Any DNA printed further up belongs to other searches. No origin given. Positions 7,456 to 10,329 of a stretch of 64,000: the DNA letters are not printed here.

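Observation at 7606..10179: Unusual single-polypeptide fusion of an NAD(P)-Rossmann dehydrogenase-like domain with a class-III PLP aminotransferase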

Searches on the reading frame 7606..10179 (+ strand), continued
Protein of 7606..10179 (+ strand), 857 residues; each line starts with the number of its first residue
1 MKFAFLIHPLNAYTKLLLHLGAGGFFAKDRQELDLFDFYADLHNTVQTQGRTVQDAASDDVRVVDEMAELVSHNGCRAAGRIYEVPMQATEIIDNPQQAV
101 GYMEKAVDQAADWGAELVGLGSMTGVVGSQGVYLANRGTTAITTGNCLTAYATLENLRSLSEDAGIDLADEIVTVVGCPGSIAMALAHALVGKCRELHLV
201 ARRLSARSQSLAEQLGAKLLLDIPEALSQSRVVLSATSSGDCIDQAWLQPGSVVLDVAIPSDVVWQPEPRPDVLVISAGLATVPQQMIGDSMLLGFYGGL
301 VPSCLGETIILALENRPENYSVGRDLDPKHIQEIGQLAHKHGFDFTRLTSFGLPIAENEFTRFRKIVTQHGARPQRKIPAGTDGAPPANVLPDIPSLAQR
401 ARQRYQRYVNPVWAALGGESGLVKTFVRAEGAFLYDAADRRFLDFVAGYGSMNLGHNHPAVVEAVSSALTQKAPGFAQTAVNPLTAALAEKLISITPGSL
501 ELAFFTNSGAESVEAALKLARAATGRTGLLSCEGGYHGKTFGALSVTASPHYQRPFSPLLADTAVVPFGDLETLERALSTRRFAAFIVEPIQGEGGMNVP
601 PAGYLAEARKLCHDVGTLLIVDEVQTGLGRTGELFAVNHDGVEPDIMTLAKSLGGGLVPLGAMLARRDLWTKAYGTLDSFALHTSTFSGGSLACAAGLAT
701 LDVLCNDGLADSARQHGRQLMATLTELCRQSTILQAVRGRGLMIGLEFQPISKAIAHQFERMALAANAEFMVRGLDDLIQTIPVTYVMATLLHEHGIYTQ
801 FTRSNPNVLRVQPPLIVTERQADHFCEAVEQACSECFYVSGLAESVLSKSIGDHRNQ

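Call 44: fold_search(model_id=the predicted structure, library=pdb)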
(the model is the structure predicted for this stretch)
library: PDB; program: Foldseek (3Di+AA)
matches with E <= 10: 1928; with E <= 0.001: 676
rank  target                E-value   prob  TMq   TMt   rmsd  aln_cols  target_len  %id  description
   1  4ppm_B                3.8e-25  1.00  0.37  0.65  17.2       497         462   38  Crystal structure of PigE: a transaminase involved in the biosynthesis of 2-methyl-3-n-amyl-pyrrole (MAP) from Serrati (released 2015-01-14)
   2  4ppm_A                3.6e-24  1.00  0.37  0.64  16.9       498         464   38  Crystal structure of PigE: a transaminase involved in the biosynthesis of 2-methyl-3-n-amyl-pyrrole (MAP) from Serrati (released 2015-01-14)
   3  4uox_A                1.2e-21  1.00  0.35  0.63  10.5       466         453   36  Crystal structure of YgjG in complex with Pyridoxal-5'-phosphate and putrescine (released 2014-12-10)
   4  4uoy_A                5.2e-21  1.00  0.35  0.62  10.5       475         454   36  Crystal structure of YgjG in complex with Pyridoxal-5'-phosphate (released 2014-12-10)
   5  4uox_C                8.3e-21  1.00  0.35  0.63  10.5       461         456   37  Crystal structure of YgjG in complex with Pyridoxal-5'-phosphate and putrescine (released 2014-12-10)
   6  5h7d_A                9.1e-21  1.00  0.35  0.58  10.5       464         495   36  Crystal structure of the YgjG-protein A-Zpa963-calmodulin complex (released 2017-06-28)
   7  4uox_B                1.5e-20  1.00  0.35  0.63  10.4       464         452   36  Crystal structure of YgjG in complex with Pyridoxal-5'-phosphate and putrescine (released 2014-12-10)
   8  8cpl_A                1.5e-20  1.00  0.35  0.62  10.5       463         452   36  YZw2 a scaffold for cryo-EM of small proteins of interest (released 2024-06-12)
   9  8cpl_B                1.5e-20  1.00  0.35  0.61  10.5       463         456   36  YZw2 a scaffold for cryo-EM of small proteins of interest (released 2024-06-12)
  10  8cpl_C                2.2e-20  1.00  0.35  0.57  10.5       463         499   36  YZw2 a scaffold for cryo-EM of small proteins of interest (released 2024-06-12)
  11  8r2p_B                4.2e-20  1.00  0.37  0.65  10.3       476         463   36  YZwIdeal x16 a scaffold for cryo-EM of small proteins of interest crystallizing in space group 19 (P 21 21 21) (released 2024-11-13)
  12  8r2p_A                8.3e-20  1.00  0.35  0.63  10.5       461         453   37  YZwIdeal x16 a scaffold for cryo-EM of small proteins of interest crystallizing in space group 19 (P 21 21 21) (released 2024-11-13)
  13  8r2p_D                8.7e-20  1.00  0.36  0.58  10.4       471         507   36  YZwIdeal x16 a scaffold for cryo-EM of small proteins of interest crystallizing in space group 19 (P 21 21 21) (released 2024-11-13)
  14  5x3f_A                9.6e-20  1.00  0.35  0.58  10.4       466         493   35  Crystal structure of the YgjG-Protein A-Zpa963-PKA catalytic domain (released 2017-06-28)
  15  8r2p_C                1.0e-19  1.00  0.37  0.64  10.5       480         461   36  YZwIdeal x16 a scaffold for cryo-EM of small proteins of interest crystallizing in space group 19 (P 21 21 21) (released 2024-11-13)
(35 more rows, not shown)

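Call 54: find_encoding_contigs(protein=P0019, flank=8000, max_places=1)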
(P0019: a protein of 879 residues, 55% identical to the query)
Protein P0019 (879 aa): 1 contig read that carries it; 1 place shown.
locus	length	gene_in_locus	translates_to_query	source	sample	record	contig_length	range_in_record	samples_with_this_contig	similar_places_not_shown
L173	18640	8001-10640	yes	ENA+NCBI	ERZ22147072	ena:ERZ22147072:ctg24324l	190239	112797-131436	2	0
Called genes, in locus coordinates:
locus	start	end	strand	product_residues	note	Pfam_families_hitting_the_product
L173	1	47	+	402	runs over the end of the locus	PF01053:Cys_Met_Meta_PP, PF00155:Aminotran_1_2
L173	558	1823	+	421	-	PF20371:DUF6666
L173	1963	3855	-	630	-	PF00089:Trypsin (weak), PF13365:Trypsin_2, PF00595:PDZ, PF13180:PDZ_2, PF17820:PDZ_6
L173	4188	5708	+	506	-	PF00924:MS_channel_2nd, PF21082:MS_channel_3rd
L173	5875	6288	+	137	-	-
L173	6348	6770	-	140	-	PF12840:HTH_20 (weak), PF13601:HTH_34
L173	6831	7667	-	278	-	-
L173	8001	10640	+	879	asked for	PF01488:Shikimate_DH, PF00202:Aminotran_3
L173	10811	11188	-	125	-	PF02142:MGS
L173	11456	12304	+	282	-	PF00520:Ion_trans, PF07885:Ion_trans_2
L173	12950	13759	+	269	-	PF13385:Laminin_G_3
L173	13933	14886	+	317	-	PF07963:N_methyl (weak), PF07596:SBP_bac_10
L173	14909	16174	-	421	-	PF01120:Alpha_L_fucos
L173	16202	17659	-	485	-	PF00884:Sulfatase, PF02995:DUF229 (faint), PF01663:Phosphodiest (weak), PF16347:SGSH_C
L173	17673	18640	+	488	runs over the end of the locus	PF22177:PBP1_XylR, PF13377:Peripla_BP_3, PF12833:HTH_18, PF00165:HTH_AraC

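Call 55: find_encoding_contigs(protein=P0055, flank=8000, max_places=1)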
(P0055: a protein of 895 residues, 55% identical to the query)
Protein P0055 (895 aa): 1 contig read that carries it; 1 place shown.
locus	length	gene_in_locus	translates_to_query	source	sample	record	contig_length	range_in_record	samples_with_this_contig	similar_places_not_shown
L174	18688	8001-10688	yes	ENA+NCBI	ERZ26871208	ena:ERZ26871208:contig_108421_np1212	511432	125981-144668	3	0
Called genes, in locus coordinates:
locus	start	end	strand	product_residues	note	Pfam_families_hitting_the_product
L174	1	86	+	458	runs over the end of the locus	PF00479:G6PD_N, PF02781:G6PD_C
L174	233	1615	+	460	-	PF00070:Pyr_redox (faint), PF07992:Pyr_redox_2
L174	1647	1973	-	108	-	-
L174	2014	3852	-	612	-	PF02321:OEP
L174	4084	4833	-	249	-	PF07690:MFS_1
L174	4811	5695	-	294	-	PF00083:Sugar_tr, PF07690:MFS_1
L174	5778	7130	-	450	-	PF25917:BSH_RND, PF25973:BSH_CzcB (faint), PF25885:HH_EMRA (faint), PF25963:Beta-barrel_AAEA (faint), PF25876:HH_MFP_RND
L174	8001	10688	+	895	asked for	PF00202:Aminotran_3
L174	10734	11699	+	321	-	PF08557:Lipid_DES (weak), PF00487:FA_desaturase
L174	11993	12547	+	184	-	-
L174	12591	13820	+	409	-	PF04339:FemAB_like, PF13480:Acetyltransf_6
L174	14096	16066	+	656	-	PF00128:Alpha-amylase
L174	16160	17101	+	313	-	PF09863:DUF2090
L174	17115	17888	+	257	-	PF06897:DUF1269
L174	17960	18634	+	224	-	PF00834:Ribul_P_3_epim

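Call 56: find_encoding_contigs(protein=P0049, flank=8000, max_places=1)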
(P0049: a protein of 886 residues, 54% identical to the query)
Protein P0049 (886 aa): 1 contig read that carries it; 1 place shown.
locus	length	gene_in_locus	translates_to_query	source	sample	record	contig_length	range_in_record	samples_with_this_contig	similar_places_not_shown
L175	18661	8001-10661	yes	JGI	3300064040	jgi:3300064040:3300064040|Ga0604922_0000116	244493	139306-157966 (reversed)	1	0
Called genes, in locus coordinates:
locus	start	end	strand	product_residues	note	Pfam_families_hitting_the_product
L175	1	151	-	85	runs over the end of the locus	-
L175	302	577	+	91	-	-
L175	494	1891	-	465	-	PF00069:Pkinase, PF01636:APH (faint), PF07714:PK_Tyr_Ser-Thr, PF03109:ABC1 (weak)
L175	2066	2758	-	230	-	PF00849:PseudoU_synth_2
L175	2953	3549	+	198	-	PF02545:Maf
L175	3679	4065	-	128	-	-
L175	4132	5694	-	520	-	-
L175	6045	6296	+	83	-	-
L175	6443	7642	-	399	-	PF04339:FemAB_like, PF13480:Acetyltransf_6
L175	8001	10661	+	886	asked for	PF01488:Shikimate_DH, PF00202:Aminotran_3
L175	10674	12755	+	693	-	PF13432:TPR_16, PF13414:TPR_11, PF13424:TPR_12, PF13432:TPR_16, PF00515:TPR_1, PF07719:TPR_2, PF13414:TPR_11, PF00515:TPR_1, +29 more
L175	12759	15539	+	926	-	-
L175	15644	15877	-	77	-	-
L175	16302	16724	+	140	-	-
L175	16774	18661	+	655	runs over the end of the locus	PF13424:TPR_12, PF13424:TPR_12, PF13432:TPR_16, PF13414:TPR_11, PF23914:TPR_CcmH_CycH, PF00515:TPR_1, PF13424:TPR_12, PF13414:TPR_11, +28 more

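Call 65: search_protein_families(library=pfam, alignment_id=A3, max_evalue=0.00001)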
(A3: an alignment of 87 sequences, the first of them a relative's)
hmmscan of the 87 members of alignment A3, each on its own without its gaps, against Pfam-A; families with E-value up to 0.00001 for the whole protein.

A. member 1, L007:2317-4011:- (564 aa): 0 families

B. families by the number of members that match (of 87 scanned): 158 families (the first 25 are shown)
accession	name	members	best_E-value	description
PF00109.32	ketoacyl-synt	3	1.9e-94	Beta-ketoacyl synthase, N-terminal domain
PF00037.32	Fer4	3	4.5e-13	4Fe-4S binding domain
PF13237.11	Fer4_10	3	1.1e-11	4Fe-4S dicluster domain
PF12797.12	Fer4_2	3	1.3e-07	4Fe-4S binding domain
PF02801.28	Ketoacyl-synt_C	2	3.9e-46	Beta-ketoacyl synthase, C-terminal domain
PF13174.12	TPR_6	2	6.3e-42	Tetratricopeptide repeat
PF07719.23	TPR_2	2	9.4e-41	Tetratricopeptide repeat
PF02687.27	FtsX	2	3.3e-37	FtsX-like permease C-terminal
PF13432.12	TPR_16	2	3.5e-36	Tetratricopeptide repeat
PF14559.12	TPR_19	2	3.7e-36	Tetratricopeptide repeat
PF00515.34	TPR_1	2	9.4e-33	Tetratricopeptide repeat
PF13428.12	TPR_14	2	1.2e-32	Tetratricopeptide repeat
PF00550.31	PP-binding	2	1.8e-28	Phosphopantetheine attachment site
PF04055.27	Radical_SAM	2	2.7e-27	Radical SAM superfamily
PF13424.12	TPR_12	2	8.4e-24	Tetratricopeptide repeat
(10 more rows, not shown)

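Call 67: predict_structure(alignment_id=A2)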
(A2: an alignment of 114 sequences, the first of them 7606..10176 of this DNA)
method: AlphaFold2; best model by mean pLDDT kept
length: 857 residues; sequences in the alignment: 114
mean_pLDDT: 83.4   pTM: 0.75
mean pLDDT of the five models: 83.4, 81.6, 81.3, 81.2, 78.6
residues with pLDDT >= 90: 433; 70-90: 276; 50-70: 91; < 50: 57
segments of 3 or more residues with pLDDT < 50: 20-33, 45-58, 374-379, 765-769, 849-857
pLDDT, mean of each block of 10 residues (from residue 1): 87 51 43 54 44 43 87 90 85 82 92 94 61 83 93 93 87 95 95 96 93 97 96 89 92 85 80 88 81 73 92 93 87 95 87 75 82 50 55 83 85 74 88 93 81 84 96 79 91 94 90 91 93 85 77 73 88 97 96 91 96 98 92 93 93 83 94 82 60 93 92 95 96 94 95 72 53 69 90 94 90 94 97 84 56 28
secondary structure, 60 per line:
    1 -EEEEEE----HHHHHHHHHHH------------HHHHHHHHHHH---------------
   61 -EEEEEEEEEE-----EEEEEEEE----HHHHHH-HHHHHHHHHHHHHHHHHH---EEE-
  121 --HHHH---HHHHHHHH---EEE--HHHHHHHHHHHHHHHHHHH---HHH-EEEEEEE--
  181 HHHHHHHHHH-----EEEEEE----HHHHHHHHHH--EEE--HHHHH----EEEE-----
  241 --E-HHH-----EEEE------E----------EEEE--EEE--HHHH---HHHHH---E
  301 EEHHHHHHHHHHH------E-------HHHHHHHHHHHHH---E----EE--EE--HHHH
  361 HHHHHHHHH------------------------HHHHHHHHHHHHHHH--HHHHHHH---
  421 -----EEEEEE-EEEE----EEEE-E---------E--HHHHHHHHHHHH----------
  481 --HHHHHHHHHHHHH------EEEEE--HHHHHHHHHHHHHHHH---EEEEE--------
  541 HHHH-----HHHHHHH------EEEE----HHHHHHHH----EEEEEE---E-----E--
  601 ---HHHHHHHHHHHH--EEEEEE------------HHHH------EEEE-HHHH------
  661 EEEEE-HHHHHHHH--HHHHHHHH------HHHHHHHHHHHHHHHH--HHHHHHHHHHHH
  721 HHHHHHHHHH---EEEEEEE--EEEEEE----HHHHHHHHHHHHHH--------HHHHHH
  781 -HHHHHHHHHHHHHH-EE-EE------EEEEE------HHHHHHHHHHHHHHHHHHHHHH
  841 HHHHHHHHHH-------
elements in order (helices of 4 or more, strands of 3 or more residues): E2-7 H12-22 H35-45 E62-71 E77-84 H89-94 H96-113 E117-119 H123-126 H130-137 E141-143 H146-164 E172-178 H181-190 E196-201 H206-215 E218-220 H223-227 E232-235 E253-256 E274-277 E280-282 H285-288 H292-296 E300-302 H303-313 H328-340 H357-369 H394-408 H411-417 E426-431 E433-436 E441-444 H459-470 H483-495 E502-506 H509-524 E528-532 H541-544 H550-556 E563-566 H571-578 E583-588 H604-615 E618-623 H636-639 E646-649 H651-654 E661-665 H667-674 H677-684 H691-706 H709-730 E734-740 E743-748 H753-766 H775-780 H782-795 E808-812 H819-850

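Call 77: find_encoding_contigs(protein=P0001, flank=8000, max_places=2)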
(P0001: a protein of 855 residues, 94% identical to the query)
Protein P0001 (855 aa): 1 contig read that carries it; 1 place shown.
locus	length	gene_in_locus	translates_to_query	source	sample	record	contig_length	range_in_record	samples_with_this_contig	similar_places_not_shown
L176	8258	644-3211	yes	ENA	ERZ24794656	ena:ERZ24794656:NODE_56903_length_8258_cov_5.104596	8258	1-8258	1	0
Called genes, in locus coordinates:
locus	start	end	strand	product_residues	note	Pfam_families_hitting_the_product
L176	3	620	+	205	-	?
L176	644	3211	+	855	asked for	PF01488:Shikimate_DH (weak), PF00202:Aminotran_3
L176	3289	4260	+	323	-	PF00389:2-Hacid_dh, PF02826:2-Hacid_dh_C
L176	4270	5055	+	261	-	PF10370:Rv2993c-like_N, PF01557:FAA_hydrolase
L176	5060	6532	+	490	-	PF00171:Aldedh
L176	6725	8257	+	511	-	?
